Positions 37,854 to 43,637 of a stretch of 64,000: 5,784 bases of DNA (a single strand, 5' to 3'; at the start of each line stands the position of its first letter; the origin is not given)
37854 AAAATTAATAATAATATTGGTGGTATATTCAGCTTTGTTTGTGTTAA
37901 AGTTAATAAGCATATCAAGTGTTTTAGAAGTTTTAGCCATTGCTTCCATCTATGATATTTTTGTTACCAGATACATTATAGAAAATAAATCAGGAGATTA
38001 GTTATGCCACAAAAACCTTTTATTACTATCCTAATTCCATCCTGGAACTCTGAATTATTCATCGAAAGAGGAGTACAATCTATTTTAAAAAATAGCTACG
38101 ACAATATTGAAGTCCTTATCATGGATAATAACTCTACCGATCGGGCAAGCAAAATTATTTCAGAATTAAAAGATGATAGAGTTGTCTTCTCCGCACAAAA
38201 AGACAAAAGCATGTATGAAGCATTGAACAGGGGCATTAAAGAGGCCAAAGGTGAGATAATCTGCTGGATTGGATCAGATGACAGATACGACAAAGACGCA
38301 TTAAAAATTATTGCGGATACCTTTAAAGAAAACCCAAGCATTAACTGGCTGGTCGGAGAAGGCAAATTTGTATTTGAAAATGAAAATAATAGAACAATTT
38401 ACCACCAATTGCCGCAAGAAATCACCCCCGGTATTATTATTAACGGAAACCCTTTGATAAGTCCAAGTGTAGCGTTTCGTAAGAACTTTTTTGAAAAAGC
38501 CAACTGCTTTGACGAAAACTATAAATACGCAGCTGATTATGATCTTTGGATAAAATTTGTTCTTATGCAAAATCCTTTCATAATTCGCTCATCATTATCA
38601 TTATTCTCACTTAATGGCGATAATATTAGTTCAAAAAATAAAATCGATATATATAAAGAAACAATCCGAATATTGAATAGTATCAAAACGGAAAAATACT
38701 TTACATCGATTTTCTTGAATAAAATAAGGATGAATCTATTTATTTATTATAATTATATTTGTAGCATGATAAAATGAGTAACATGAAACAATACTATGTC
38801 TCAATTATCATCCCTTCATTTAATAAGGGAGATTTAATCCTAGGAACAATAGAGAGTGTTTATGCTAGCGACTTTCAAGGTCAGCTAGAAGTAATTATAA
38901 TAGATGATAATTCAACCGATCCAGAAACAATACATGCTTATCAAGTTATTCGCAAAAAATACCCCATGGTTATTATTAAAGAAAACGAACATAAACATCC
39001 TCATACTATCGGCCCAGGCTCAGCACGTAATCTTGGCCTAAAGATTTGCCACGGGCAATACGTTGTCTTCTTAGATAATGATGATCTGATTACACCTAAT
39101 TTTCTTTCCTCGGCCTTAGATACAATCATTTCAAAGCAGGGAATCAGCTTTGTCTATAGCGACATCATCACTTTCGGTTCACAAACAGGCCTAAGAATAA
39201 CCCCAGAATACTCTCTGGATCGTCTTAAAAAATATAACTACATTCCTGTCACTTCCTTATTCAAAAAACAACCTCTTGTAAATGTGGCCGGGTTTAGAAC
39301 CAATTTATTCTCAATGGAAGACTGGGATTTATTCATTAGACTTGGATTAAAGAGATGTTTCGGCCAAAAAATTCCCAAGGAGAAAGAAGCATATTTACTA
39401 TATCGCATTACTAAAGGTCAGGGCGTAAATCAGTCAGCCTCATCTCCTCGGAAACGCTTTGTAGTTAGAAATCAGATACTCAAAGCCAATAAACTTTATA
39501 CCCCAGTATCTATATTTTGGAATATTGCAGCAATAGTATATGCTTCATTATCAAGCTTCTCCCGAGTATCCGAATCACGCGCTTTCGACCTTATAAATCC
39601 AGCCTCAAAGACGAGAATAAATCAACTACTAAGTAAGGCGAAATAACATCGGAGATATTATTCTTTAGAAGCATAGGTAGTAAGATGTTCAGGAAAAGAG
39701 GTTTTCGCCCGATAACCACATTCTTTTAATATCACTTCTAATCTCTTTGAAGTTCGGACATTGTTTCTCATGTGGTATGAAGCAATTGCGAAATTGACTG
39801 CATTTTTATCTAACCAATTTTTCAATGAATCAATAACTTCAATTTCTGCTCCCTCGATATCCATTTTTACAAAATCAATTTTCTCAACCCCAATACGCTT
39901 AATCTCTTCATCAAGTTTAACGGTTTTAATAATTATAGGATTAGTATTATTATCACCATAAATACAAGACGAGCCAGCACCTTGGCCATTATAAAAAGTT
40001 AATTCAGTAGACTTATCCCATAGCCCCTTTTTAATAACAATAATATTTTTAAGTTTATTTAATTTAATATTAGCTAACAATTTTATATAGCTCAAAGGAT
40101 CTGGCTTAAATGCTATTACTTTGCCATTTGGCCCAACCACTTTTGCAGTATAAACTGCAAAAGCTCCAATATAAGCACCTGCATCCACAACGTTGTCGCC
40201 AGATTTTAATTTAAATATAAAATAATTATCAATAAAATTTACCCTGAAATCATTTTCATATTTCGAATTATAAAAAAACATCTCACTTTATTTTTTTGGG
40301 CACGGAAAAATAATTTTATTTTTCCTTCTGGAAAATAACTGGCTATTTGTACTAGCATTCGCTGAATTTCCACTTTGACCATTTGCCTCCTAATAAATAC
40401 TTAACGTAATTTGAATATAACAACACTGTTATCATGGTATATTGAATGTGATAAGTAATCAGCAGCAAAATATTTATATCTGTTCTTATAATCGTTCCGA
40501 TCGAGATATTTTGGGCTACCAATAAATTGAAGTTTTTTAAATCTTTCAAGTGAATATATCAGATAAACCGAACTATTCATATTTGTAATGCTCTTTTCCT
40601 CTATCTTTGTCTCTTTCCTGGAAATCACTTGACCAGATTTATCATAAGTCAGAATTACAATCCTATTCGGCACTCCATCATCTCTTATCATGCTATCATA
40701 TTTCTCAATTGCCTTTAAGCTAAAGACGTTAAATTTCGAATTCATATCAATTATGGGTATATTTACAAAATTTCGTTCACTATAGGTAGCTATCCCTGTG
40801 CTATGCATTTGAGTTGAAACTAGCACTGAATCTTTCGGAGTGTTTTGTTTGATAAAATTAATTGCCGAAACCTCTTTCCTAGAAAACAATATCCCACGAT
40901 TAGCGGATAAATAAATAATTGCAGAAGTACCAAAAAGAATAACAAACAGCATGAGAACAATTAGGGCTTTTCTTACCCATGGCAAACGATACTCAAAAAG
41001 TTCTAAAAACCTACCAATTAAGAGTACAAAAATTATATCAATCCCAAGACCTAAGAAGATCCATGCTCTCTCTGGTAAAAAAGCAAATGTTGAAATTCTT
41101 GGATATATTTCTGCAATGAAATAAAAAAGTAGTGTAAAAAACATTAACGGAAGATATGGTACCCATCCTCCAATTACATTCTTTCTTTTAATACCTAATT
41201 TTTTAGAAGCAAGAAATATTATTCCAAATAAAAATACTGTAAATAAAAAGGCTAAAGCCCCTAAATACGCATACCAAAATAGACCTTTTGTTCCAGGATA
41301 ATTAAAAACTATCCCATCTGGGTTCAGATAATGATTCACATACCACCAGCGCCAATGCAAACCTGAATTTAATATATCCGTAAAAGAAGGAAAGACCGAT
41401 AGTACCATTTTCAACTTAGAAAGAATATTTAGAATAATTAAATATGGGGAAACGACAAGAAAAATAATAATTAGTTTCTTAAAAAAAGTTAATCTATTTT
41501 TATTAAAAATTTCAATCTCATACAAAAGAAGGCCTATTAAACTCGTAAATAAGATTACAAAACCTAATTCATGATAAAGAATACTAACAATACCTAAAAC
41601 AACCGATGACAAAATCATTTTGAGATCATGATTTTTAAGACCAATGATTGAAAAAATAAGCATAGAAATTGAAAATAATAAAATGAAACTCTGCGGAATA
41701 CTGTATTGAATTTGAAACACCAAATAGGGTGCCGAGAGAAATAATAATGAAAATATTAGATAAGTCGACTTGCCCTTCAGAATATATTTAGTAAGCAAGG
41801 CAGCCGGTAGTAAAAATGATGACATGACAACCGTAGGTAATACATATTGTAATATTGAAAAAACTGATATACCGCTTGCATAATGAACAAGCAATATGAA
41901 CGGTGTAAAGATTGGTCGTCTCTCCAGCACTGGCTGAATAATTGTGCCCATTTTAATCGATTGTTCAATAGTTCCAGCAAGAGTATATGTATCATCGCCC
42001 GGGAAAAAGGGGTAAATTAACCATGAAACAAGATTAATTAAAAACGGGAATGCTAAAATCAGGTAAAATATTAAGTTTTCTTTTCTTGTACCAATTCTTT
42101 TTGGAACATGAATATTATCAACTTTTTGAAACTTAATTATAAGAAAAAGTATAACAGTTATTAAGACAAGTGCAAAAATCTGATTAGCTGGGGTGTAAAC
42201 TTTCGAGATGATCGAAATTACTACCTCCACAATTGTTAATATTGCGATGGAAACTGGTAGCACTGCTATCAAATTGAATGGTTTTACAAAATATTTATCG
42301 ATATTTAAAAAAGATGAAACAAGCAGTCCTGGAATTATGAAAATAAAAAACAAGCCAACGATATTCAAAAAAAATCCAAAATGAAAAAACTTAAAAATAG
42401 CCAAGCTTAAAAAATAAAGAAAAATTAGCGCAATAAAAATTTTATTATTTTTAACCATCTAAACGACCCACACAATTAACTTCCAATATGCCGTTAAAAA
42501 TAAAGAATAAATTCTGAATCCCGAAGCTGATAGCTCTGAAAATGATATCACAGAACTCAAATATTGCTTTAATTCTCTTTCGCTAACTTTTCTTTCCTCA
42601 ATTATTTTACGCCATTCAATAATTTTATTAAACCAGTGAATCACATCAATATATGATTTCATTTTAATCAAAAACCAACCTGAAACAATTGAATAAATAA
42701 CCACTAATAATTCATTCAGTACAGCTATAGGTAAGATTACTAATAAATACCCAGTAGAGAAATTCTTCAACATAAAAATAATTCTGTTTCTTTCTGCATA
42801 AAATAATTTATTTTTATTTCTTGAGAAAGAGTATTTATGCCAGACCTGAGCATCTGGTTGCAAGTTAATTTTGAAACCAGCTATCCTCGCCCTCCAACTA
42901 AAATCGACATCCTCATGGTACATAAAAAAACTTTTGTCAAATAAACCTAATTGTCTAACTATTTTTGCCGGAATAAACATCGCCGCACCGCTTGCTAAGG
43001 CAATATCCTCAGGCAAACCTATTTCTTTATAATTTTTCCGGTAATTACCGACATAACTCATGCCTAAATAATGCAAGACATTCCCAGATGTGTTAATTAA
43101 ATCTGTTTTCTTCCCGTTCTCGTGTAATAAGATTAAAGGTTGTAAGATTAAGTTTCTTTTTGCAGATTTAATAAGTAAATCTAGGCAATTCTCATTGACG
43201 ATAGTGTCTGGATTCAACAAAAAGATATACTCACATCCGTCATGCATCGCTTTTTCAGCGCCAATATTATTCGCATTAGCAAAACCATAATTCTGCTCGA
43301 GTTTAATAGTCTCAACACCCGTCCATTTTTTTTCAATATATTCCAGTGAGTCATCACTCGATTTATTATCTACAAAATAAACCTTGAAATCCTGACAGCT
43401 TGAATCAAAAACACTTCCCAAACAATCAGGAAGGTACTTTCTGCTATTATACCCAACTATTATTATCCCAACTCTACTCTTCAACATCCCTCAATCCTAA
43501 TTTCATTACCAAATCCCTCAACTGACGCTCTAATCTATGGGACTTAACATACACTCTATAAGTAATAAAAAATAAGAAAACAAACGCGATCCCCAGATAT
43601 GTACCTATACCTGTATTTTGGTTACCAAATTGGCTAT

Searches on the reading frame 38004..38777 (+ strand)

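Call 89: search_protein_families(library=pfam, proteins=[window:38004-38777:+], max_evalue=0.00001)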
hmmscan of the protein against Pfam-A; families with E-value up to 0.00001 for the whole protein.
window:38004-38777:+ (257 aa): 3 families
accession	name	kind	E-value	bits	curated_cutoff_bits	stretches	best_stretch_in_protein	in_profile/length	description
PF00535.33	Glycos_transf_2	-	1.3e-23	84.2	23.3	1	8-132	1-129/168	Glycosyl transferase family 2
PF13641.12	Glyco_tranf_2_3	-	1.4e-08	35.4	27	1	7-112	3-115/230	Glycosyltransferase like family 2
PF10111.15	Glyco_tranf_2_2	-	2.7e-08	34.1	27.3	1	10-111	3-115/276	Glycosyltransferase like family 2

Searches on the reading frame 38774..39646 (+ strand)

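Call 89: search_protein_families(library=pfam, proteins=[window:38774-39646:+], max_evalue=0.00001)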
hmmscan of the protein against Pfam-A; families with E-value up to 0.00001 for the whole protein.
window:38774-39646:+ (290 aa): 3 families
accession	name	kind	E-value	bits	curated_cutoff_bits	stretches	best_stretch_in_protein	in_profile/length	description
PF00535.33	Glycos_transf_2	-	1.9e-21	77.2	23.3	1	10-120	1-105/168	Glycosyl transferase family 2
PF10111.15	Glyco_tranf_2_2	-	4.1e-17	63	27.3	1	11-121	2-109/276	Glycosyltransferase like family 2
PF13641.12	Glyco_tranf_2_3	-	1.1e-07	32.5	27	1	9-122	3-114/230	Glycosyltransferase like family 2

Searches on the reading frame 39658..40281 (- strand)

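Call 89: search_protein_families(library=pfam, proteins=[window:39658-40281:-], max_evalue=0.00001)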
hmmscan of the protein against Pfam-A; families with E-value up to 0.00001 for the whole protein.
window:39658-40281:- (207 aa): 2 families
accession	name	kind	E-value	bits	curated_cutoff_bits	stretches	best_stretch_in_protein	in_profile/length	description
PF05050.19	Methyltransf_21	-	1.3e-20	74.6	22.7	1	33-191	1-172/173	Methyltransferase FkbM domain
PF02475.24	TRM5-TYW2_MTfase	-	3.6e-07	30.7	28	1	24-83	33-92/164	TRM5/TYW2 methyltransferase domain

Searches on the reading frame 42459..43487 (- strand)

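Call 90: search_protein_families(library=pfam, proteins=[window:42459-43487:-], max_evalue=0.00001)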
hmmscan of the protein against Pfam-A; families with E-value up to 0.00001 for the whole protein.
window:42459-43487:- (342 aa): 3 families
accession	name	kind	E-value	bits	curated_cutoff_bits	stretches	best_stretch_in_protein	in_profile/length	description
PF00535.33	Glycos_transf_2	-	1.9e-18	67.4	23.3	1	8-112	2-106/168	Glycosyl transferase family 2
PF13641.12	Glyco_tranf_2_3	-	1.2e-09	39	27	1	6-235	3-226/230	Glycosyltransferase like family 2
PF13632.12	Glyco_trans_2_3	-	2e-08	34.8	27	1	87-242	1-146/198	Glycosyl transferase family group 2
